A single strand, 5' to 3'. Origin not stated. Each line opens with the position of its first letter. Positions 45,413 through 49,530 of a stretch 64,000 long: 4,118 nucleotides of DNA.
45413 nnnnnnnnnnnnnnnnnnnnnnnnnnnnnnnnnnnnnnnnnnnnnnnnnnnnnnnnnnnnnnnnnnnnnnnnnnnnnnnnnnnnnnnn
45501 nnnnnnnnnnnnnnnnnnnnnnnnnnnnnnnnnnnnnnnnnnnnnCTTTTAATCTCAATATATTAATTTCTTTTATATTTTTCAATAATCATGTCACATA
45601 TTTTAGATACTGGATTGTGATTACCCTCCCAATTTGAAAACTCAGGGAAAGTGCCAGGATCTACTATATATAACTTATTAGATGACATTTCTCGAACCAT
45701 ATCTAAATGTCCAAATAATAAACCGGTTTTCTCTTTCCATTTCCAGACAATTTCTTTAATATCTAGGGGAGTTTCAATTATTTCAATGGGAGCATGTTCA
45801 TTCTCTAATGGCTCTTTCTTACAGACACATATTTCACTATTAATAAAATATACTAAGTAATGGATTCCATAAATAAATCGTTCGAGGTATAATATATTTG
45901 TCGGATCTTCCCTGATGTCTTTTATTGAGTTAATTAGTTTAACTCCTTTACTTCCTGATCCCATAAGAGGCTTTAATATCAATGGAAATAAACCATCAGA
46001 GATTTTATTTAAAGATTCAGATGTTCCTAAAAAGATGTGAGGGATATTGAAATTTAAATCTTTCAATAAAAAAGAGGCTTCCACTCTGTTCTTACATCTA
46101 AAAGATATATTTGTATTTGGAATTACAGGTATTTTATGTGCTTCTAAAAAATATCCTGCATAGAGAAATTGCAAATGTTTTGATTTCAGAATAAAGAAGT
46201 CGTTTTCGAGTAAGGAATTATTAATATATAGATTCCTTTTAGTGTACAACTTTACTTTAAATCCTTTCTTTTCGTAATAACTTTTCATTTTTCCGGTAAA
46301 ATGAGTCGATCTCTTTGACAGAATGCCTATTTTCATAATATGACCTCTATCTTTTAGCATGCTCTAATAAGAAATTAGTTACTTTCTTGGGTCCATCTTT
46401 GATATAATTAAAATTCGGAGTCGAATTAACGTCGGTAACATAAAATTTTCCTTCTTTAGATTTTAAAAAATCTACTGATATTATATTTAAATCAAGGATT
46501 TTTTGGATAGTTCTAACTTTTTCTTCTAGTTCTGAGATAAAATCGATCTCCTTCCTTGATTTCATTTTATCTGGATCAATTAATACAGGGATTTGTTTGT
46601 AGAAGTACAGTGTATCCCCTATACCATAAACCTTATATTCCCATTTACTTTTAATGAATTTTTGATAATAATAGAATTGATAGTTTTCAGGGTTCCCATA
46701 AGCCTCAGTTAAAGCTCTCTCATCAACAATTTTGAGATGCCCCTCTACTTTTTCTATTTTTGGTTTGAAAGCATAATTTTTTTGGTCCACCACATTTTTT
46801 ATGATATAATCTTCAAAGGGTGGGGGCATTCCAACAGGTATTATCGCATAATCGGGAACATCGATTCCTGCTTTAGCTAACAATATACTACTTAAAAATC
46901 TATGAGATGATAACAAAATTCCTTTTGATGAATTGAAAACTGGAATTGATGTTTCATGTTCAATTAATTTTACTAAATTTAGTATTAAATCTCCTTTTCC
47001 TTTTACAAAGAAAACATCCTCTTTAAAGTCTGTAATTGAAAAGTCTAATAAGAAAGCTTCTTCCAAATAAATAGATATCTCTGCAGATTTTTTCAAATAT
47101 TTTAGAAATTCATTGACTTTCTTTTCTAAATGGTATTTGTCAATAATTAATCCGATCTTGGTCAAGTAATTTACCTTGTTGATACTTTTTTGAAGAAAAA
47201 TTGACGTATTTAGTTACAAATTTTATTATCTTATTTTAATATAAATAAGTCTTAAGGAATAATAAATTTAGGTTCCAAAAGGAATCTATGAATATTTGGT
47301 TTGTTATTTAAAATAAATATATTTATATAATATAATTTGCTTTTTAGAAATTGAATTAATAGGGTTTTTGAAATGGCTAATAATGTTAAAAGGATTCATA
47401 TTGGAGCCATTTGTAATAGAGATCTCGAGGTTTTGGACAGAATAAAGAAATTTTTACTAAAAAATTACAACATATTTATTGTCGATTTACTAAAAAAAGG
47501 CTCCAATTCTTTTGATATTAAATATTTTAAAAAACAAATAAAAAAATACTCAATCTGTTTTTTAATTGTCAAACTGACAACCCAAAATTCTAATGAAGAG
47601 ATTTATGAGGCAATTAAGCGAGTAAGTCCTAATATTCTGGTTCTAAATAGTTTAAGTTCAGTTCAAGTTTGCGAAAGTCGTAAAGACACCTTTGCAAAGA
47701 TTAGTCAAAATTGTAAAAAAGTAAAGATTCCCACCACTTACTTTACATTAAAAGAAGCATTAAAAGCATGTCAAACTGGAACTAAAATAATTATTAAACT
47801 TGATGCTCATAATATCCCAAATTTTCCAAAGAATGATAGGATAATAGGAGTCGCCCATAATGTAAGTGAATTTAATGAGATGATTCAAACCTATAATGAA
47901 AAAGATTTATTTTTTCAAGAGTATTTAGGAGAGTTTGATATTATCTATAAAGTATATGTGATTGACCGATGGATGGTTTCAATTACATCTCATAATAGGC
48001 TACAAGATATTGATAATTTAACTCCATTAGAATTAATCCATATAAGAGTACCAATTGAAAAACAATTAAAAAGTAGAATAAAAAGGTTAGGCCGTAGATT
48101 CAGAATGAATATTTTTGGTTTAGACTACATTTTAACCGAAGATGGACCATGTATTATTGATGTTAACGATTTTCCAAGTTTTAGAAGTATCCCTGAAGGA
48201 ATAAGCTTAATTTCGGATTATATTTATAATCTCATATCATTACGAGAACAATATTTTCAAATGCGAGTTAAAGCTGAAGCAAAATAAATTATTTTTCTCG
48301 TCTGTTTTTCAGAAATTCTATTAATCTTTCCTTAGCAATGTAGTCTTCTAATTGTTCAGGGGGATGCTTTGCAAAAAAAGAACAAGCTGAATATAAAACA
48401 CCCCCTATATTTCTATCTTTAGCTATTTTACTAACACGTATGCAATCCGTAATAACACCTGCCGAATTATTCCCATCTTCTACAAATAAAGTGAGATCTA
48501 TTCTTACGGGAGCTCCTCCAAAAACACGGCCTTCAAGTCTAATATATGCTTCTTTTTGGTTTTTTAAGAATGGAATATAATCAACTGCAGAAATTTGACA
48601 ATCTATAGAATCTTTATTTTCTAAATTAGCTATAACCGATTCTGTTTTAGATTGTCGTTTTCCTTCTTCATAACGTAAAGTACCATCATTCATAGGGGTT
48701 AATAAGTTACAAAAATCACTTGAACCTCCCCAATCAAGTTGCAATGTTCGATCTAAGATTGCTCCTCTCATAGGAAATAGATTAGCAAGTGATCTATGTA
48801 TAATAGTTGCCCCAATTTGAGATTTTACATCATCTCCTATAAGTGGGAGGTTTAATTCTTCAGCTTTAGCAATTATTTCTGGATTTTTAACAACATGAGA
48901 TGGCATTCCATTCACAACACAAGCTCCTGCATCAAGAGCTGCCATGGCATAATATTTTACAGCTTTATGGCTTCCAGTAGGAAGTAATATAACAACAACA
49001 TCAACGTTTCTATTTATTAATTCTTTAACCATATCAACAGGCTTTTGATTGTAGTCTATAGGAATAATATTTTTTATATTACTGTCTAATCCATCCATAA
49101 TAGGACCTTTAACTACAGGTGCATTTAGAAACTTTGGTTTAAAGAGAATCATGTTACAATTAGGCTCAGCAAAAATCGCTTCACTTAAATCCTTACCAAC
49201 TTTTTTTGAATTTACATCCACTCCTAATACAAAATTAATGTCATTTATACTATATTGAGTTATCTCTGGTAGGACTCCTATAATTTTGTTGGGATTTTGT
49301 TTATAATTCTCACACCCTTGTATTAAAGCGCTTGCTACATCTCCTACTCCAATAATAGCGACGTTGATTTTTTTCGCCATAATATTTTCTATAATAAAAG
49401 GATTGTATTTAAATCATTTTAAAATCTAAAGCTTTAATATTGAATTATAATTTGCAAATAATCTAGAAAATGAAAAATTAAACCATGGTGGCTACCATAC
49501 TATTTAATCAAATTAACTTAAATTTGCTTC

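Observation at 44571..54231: Putative archaeal inositol-polyphosphate locus: four ITPK1-like kinases, MIPS, phosphatase, glycosidase and transporter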

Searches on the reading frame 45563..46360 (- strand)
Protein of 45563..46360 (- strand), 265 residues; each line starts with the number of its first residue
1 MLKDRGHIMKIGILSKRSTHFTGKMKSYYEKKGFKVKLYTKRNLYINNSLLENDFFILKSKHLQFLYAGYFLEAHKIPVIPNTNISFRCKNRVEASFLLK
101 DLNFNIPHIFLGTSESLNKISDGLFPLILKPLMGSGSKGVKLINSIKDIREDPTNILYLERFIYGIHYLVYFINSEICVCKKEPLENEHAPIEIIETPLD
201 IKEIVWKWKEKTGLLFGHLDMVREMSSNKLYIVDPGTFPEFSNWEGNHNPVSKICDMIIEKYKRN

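Call 8: search_protein_families(library=pfam, proteins=[window:45563-46360:-], max_evalue=0.1)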
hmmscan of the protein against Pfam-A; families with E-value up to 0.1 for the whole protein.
window:45563-46360:- (265 aa): 3 families
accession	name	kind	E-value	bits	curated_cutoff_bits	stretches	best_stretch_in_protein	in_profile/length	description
PF02655.19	ATP-grasp_3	-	0.00012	22.6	23.2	1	90-176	2-82/160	ATP-grasp domain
PF13535.11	ATP-grasp_4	-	0.02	15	27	1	125-151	3-29/160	ATP-grasp domain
PF05770.16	Ins134_P3_kin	-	0.032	14.2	23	0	201-243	144-187/201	Inositol 1,3,4-trisphosphate 5/6-kinase ATP-grasp domain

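Call 9: search_protein_families(library=ncbifam, proteins=[window:45563-46360:-], max_evalue=0.1)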
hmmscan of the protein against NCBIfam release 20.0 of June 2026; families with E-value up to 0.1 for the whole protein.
window:45563-46360:- (265 aa): 12 families
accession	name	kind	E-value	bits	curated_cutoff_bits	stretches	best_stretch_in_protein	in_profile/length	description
TIGR00768.1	rimK_fam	subfamily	1.4e-07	31.2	143.4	1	10-173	1-170/276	RimK family alpha-L-glutamate ligase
NF040720.1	MptN_Meth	equivalog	2.6e-07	30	350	1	72-239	82-269/291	tetrahydromethanopterin:alpha-L-glutamate ligase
TIGR02144.1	LysX_arch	equivalog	1.8e-06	27.3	275.6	1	62-174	58-172/281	lysine biosynthesis protein LysX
NF009402.0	PRK12767.1-1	equivalog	1.8e-06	27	218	1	82-150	106-174/329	carbamoyl phosphate synthase-like protein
NF002563.0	PRK02186.1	subfamily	7.5e-06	24.5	625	1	88-153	104-171/890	argininosuccinate lyase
NF053643.1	Ddl_archaea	equivalog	0.00017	20.6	500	1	74-167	88-184/367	putative pseudomurein biosynthesis ATP-grasp protein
NF009404.0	PRK12767.1-3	equivalog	0.00033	19.7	316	1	73-150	93-172/344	carbamoyl phosphate synthase-like protein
NF009405.0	PRK12767.1-4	equivalog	0.00072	18.6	390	1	71-152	92-172/320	carbamoyl phosphate synthase-like protein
NF006766.0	PRK09288.1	equivalog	0.0011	17.8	339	1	72-151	94-176/396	formate-dependent phosphoribosylglycinamide formyltransferase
NF009403.0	PRK12767.1-2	equivalog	0.013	14.7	286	1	50-168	72-189/342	carbamoyl phosphate synthase-like protein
TIGR03909.1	pyrrolys_PylC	equivalog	0.032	13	248.3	1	121-151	121-151/374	3-methylornithine--L-lysine ligase PylC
TIGR01142.1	purT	equivalog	0.072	12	502.15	1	73-150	82-162/380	phosphoribosylglycinamide formyltransferase 2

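Call 41: find_homologous_proteins(query=window:45563-46360:-)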
Query window:45563-46360:- (265 aa): 349 proteins with E <= 0.001 among 690 candidates; the best 120 are listed. Only proteins of 145 to 464 residues were searched: fused or split forms outside these lengths cannot appear, so this answer is no evidence that the protein stands alone or is whole; lengths 'longer' or 'shorter' looks for them.
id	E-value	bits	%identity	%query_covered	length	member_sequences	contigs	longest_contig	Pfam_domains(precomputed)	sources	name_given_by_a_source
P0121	2.5e-175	599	100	100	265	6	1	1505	-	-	-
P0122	1.5e-126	439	74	96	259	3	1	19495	-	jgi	-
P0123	4.0e-124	431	74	97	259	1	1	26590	-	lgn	-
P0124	4.6e-119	415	70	96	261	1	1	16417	-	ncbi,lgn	ncbi:MAG: RimK family alpha-L-glutamate ligase [Promethearchaeota archaeon]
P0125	8.7e-112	391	67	96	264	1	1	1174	-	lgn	-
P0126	6.7e-108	378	66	96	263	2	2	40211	PF02655.20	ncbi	ncbi:MAG: RimK family alpha-L-glutamate ligase [Candidatus Hermodarchaeota archaeon]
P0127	1.7e-107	377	64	96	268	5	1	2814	-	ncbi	-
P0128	4.0e-107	376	62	96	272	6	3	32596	-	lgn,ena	-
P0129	5.7e-107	375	65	96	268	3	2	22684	-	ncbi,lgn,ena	-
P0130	8.3e-107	375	63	96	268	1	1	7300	PF02655.20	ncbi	ncbi:MAG: RimK family alpha-L-glutamate ligase [Promethearchaeota archaeon]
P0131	5.3e-105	369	61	97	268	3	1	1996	-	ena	-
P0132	1.0e-102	361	68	90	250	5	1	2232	PF02655.20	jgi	-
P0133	5.0e-98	346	63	97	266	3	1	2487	-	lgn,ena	-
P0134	2.0e-96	341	59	97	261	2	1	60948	-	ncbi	ncbi:MAG: RimK family alpha-L-glutamate ligase [Candidatus Hodarchaeota archaeon]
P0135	2.7e-96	340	60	97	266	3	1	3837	-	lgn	-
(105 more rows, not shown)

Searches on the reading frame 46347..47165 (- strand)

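Call 8: search_protein_families(library=pfam, proteins=[window:46347-47165:-], max_evalue=0.1)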
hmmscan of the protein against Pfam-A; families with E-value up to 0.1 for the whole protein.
window:46347-47165:- (272 aa): 2 families
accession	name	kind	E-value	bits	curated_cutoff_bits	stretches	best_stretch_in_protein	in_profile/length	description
PF08443.16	RimK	-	0.0029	17.7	21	0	212-255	130-172/188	RimK-like ATP-grasp domain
PF05770.16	Ins134_P3_kin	-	0.029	14.3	23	1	199-267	130-200/201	Inositol 1,3,4-trisphosphate 5/6-kinase ATP-grasp domain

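Call 9: search_protein_families(library=ncbifam, proteins=[window:46347-47165:-], max_evalue=0.1)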
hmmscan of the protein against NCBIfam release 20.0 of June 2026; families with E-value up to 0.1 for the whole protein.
window:46347-47165:- (272 aa): 8 families
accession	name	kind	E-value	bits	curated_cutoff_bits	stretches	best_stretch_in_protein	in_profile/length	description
TIGR00768.1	rimK_fam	subfamily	7.5e-11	41.9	143.4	2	71-175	70-174/276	RimK family alpha-L-glutamate ligase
NF040720.1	MptN_Meth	equivalog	1.2e-07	31.1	350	1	67-257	81-276/291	tetrahydromethanopterin:alpha-L-glutamate ligase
TIGR02144.1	LysX_arch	equivalog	9e-06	25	275.6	0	161-253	161-257/281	lysine biosynthesis protein LysX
TIGR04443.1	F420_CofF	equivalog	0.0004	19.5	300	0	206-251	215-259/283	coenzyme gamma-F420-2:alpha-L-glutamate ligase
TIGR04192.1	GRASP_w_spasm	equivalog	0.00048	19.6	230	1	211-254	258-301/318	grasp-with-spasm system ATP-grasp peptide maturase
TIGR01205.1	D_ala_D_alaTIGR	subfamily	0.028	13.4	245.65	1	216-255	253-292/318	D-alanine--D-alanine ligase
NF005996.1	PRK08123.1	equivalog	0.051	12.9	133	1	205-248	85-131/262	histidinol-phosphatase HisJ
TIGR04187.1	GRASP_SAV_5884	subfamily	0.085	12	350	0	211-257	251-297/312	ATP-grasp ribosomal peptide maturase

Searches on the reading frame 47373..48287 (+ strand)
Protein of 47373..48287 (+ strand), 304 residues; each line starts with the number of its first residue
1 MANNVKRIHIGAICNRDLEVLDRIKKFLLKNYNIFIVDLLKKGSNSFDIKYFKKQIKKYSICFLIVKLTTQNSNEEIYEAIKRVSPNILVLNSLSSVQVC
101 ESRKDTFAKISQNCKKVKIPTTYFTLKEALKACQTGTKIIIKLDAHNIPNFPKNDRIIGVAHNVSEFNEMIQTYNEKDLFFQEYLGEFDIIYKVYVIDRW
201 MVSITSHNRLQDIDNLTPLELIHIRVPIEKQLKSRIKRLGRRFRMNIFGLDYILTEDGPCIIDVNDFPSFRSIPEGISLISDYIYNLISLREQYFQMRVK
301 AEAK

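Call 8: search_protein_families(library=pfam, proteins=[window:47373-48287:+], max_evalue=0.1)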
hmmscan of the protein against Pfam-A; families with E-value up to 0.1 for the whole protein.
window:47373-48287:+ (304 aa): 1 family
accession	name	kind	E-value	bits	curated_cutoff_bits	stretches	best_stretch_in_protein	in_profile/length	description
PF05770.16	Ins134_P3_kin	-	3.7e-05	23.8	23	1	223-285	135-200/201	Inositol 1,3,4-trisphosphate 5/6-kinase ATP-grasp domain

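Call 9: search_protein_families(library=ncbifam, proteins=[window:47373-48287:+], max_evalue=0.1)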
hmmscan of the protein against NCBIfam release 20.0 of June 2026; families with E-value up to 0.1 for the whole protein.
window:47373-48287:+ (304 aa): 3 families
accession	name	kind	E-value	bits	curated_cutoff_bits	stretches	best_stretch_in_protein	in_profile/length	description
TIGR01179.1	galE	equivalog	0.057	12.2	262.3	0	239-263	204-227/332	UDP-glucose 4-epimerase GalE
TIGR04356.1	grasp_GAK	hypoth_equivalog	0.074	12.1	300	0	242-279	236-273/287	GAK system ATP-grasp enzyme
TIGR02501.1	type_III_yscE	equivalog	0.081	13.3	38.25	0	108-140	27-59/67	EscE/YscE/SsaE family type III secretion system needle protein co-chaperone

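Call 16: search_solved_structures(query=window:47373-48287:+, max_evalue=1, show_alignments=2)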
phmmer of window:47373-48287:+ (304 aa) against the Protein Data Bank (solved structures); distinct sequences matched with E-value up to 1: 6.
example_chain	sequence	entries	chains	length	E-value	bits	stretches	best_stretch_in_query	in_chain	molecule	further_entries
2odt_X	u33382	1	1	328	0.019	17.4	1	198-284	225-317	Inositol-tetrakisphosphate 1-kinase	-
13lz_A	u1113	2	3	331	0.02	17.3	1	198-284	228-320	Inositol-tetrakisphosphate 1-kinase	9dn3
2q7d_A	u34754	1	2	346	0.02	17.3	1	198-285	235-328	Inositol-tetrakisphosphate 1-kinase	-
2qb5_A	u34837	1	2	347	0.02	17.3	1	198-285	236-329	Inositol-tetrakisphosphate 1-kinase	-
7pup_A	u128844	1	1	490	0.04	16.3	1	239-279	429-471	Inositol 1,3,4-trisphosphate 5/6-kinase 4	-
8oxe_A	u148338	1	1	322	0.15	14.5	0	237-289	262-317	Inositol-tetrakisphosphate 1-kinase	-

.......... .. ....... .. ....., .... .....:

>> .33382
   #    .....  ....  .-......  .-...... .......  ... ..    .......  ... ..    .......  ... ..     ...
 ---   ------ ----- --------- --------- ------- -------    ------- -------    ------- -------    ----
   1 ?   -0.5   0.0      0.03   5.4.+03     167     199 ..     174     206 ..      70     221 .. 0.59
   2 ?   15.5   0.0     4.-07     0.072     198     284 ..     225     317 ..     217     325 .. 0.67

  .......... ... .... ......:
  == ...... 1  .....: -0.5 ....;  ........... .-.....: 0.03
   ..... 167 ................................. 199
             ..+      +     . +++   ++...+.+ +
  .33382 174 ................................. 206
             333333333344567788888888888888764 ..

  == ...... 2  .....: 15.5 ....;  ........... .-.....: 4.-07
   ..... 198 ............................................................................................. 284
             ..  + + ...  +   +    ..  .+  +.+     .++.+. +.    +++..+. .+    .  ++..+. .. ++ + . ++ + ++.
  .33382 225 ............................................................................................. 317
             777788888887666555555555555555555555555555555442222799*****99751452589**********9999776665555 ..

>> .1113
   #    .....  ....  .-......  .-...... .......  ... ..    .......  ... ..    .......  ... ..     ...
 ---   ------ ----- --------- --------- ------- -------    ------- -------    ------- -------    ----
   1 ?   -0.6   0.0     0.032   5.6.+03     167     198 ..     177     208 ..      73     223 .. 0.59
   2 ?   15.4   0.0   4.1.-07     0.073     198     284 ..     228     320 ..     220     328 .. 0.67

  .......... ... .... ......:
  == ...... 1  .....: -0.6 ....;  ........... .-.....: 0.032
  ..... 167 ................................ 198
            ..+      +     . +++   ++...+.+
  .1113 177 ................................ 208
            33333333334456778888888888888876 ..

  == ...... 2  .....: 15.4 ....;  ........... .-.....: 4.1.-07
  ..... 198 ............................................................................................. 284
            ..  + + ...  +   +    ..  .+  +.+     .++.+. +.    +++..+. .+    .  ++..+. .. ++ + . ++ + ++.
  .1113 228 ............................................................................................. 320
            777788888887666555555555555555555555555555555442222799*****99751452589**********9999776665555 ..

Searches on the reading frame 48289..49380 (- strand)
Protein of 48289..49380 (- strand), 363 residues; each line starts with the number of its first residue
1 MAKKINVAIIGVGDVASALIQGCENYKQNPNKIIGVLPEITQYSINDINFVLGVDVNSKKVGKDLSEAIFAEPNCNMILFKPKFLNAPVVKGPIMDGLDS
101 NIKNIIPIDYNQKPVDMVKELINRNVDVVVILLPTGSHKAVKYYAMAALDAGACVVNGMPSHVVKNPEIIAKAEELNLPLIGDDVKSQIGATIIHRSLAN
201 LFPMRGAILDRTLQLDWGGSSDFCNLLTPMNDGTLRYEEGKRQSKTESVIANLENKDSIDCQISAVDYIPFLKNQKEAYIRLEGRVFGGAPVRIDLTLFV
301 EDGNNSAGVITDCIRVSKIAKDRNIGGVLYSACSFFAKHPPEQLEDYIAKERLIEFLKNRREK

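Call 8: search_protein_families(library=pfam, proteins=[window:48289-49380:-], max_evalue=0.1)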
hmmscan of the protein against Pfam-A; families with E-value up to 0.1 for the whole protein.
window:48289-49380:- (363 aa): 5 families
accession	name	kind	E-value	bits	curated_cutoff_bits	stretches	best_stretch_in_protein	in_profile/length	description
PF01658.22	Inos-1-P_synth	-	4.4e-20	72.3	27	1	190-302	1-106/107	Myo-inositol-1-phosphate synthase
PF07994.18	NAD_binding_5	-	5.6e-07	29.7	25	1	143-340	207-297/321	Myo-inositol-1-phosphate synthase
PF01408.29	GFO_IDH_MocA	-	0.012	16.8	24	0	110-156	46-90/120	Oxidoreductase family, NAD-binding Rossmann fold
PF03807.23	F420_oxidored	-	0.024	15.6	21.6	0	7-34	2-27/94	NADP oxidoreductase coenzyme F420-dependent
PF17396.8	DUF1611_N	-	0.054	14.3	22.6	0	139-180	48-89/95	Domain of unknown function (DUF1611_N) Rossmann-like domain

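Call 9: search_protein_families(library=ncbifam, proteins=[window:48289-49380:-], max_evalue=0.1)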
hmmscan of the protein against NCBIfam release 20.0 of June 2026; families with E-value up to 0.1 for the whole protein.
window:48289-49380:- (363 aa): 4 families
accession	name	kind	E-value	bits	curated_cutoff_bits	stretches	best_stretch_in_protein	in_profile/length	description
TIGR03450.1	mycothiol_INO1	equivalog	1.1e-90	304.4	638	1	5-356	1-354/355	inositol-3-phosphate synthase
NF040723.1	UDP-GlcNAcDh_Arch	equivalog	0.001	18.7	450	1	105-180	40-114/302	UDP-N-acetylglucosamine 3-dehydrogenase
NF004976.0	PRK06349.1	subfamily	0.0037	16.4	205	0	2-74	2-73/430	homoserine dehydrogenase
NF006235.0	PRK08374.1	equivalog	0.062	12.4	451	0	110-183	79-147/336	homoserine dehydrogenase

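Call 119: search_solved_structures(query=window:48289-49380:-, show_alignments=2)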
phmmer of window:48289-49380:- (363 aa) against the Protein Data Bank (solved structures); distinct sequences matched with E-value up to 0.001: 7.
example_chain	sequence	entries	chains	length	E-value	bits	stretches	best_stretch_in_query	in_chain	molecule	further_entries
1gr0_A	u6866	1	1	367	4.4e-82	279.3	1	4-357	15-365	INOSITOL-3-PHOSPHATE SYNTHASE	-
6k96_A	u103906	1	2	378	2.3e-43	151.9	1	1-335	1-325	Five-membered-cyclitol-phosphate synthase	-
3cin_A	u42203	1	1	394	1.2e-17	67.4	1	147-348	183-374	Myo-inositol-1-phosphate synthase-related protein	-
7nwr_B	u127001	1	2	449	2.1e-05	27.1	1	143-345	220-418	Inositol-3-phosphate synthase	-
3qvw_A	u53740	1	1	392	0.00049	22.6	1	141-341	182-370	Myo-inositol-1-phosphate synthase (Ino1)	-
3qvx_A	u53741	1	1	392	0.00067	22.2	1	141-338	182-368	Myo-inositol-1-phosphate synthase (Ino1)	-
1u1i_A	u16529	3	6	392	0.00067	22.2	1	141-341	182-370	myo-inositol-1-phosphate synthase | Myo-inositol-1-phosphate synthase (Ino1)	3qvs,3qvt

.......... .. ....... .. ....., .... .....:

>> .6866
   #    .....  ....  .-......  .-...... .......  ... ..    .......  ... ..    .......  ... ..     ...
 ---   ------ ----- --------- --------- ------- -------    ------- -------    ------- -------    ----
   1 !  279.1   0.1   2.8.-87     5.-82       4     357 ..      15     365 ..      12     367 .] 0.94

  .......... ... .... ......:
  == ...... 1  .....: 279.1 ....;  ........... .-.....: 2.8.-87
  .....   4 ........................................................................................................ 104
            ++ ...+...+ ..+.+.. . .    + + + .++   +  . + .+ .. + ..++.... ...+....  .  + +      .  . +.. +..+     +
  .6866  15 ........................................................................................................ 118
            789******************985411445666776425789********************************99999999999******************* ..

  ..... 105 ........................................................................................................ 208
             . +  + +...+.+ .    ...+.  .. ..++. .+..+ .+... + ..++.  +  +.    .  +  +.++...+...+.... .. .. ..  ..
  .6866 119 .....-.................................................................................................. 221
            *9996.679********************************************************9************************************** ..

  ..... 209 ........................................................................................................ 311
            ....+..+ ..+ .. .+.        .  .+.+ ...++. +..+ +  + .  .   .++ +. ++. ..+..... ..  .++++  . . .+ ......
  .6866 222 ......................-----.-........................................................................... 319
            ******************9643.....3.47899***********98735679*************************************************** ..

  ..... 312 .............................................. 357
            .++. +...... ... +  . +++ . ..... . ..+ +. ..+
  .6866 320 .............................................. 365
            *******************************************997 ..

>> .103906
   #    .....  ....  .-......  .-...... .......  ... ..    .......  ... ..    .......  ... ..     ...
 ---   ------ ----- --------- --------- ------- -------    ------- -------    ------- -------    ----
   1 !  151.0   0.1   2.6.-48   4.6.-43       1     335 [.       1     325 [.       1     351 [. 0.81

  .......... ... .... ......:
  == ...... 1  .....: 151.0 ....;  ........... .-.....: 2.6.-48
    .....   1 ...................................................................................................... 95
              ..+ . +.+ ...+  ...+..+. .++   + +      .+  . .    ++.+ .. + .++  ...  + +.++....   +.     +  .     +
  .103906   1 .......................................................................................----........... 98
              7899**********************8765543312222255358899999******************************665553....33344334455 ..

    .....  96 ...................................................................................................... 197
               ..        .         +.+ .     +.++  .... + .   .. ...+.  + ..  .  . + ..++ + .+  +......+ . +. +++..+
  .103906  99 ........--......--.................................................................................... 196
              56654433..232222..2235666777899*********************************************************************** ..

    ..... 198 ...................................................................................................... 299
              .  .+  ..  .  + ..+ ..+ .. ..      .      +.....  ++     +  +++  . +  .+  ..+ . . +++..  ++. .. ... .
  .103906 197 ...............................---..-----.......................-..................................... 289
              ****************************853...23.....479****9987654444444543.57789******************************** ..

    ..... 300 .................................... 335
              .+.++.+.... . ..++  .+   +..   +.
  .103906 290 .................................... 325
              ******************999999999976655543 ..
